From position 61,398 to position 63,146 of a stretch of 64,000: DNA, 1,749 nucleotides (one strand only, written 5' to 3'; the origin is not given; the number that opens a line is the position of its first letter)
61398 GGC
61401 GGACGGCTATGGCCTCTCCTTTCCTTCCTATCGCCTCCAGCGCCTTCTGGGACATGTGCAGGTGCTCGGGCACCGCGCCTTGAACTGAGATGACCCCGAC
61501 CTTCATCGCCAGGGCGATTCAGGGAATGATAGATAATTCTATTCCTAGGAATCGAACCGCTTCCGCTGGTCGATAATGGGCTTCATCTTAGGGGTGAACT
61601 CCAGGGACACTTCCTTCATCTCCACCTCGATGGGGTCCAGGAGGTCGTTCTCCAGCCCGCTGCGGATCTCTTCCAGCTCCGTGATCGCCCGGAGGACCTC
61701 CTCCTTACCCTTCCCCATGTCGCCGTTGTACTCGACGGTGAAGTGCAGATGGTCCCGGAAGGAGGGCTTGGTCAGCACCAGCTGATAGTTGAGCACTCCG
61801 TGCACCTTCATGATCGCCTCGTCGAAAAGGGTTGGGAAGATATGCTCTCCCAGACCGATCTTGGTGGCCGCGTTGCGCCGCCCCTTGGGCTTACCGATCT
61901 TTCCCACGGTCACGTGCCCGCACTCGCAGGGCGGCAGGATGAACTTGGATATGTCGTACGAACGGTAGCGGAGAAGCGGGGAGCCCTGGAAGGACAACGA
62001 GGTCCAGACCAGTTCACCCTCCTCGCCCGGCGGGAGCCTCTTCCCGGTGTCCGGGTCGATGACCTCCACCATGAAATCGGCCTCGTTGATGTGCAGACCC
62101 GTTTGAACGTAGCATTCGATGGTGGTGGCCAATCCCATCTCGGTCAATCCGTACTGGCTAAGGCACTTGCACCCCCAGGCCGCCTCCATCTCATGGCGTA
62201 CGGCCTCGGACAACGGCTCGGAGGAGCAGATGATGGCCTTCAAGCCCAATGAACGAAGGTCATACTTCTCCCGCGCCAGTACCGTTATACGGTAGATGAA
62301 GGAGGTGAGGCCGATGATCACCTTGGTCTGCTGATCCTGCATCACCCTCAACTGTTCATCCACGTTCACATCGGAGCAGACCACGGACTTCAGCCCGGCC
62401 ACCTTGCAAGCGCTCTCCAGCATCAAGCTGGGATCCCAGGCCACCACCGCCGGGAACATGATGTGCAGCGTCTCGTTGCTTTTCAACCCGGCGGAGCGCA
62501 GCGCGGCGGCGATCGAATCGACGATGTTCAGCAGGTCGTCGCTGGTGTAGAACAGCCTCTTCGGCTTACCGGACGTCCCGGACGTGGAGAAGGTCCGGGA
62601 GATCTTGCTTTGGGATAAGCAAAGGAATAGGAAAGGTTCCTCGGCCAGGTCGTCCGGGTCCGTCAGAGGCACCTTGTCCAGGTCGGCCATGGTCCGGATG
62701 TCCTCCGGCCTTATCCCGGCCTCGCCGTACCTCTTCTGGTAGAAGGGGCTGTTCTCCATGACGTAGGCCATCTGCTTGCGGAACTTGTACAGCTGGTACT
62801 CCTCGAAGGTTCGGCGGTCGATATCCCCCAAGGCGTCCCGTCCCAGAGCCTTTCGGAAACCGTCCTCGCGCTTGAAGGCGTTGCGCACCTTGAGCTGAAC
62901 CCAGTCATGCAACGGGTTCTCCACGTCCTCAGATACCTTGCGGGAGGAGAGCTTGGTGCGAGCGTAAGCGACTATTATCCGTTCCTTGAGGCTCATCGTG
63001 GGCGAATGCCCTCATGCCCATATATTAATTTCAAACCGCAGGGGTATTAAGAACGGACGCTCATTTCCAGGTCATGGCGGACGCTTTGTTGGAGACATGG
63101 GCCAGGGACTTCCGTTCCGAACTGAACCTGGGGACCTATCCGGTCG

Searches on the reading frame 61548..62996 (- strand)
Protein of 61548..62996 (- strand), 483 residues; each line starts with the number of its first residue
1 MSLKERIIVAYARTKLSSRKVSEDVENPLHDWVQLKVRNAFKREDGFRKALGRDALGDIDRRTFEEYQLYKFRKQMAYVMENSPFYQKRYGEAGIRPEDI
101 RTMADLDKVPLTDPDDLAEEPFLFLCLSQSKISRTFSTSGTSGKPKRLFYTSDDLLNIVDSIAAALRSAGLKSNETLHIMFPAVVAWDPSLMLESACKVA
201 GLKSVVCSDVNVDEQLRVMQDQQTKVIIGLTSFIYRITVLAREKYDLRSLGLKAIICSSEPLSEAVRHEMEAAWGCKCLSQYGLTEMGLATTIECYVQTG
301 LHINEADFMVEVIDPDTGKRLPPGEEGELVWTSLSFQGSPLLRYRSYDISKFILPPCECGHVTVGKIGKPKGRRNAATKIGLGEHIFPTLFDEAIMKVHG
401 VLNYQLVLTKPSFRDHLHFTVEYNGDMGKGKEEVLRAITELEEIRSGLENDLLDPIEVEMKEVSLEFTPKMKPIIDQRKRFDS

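Call 38: search_protein_families(library=pfam, proteins=[window:61548-62996:-], max_evalue=0.001)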
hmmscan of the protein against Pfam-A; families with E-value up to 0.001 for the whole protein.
window:61548-62996:- (483 aa): 2 families
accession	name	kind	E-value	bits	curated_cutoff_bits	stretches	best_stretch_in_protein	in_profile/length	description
PF00501.34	AMP-binding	-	2.2e-21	76.5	29.9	1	138-330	170-373/384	AMP-binding enzyme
PF14535.12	AMP-binding_C_2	-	1.7e-05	25.4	25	1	383-478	1-96/96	AMP-binding enzyme C-terminal domain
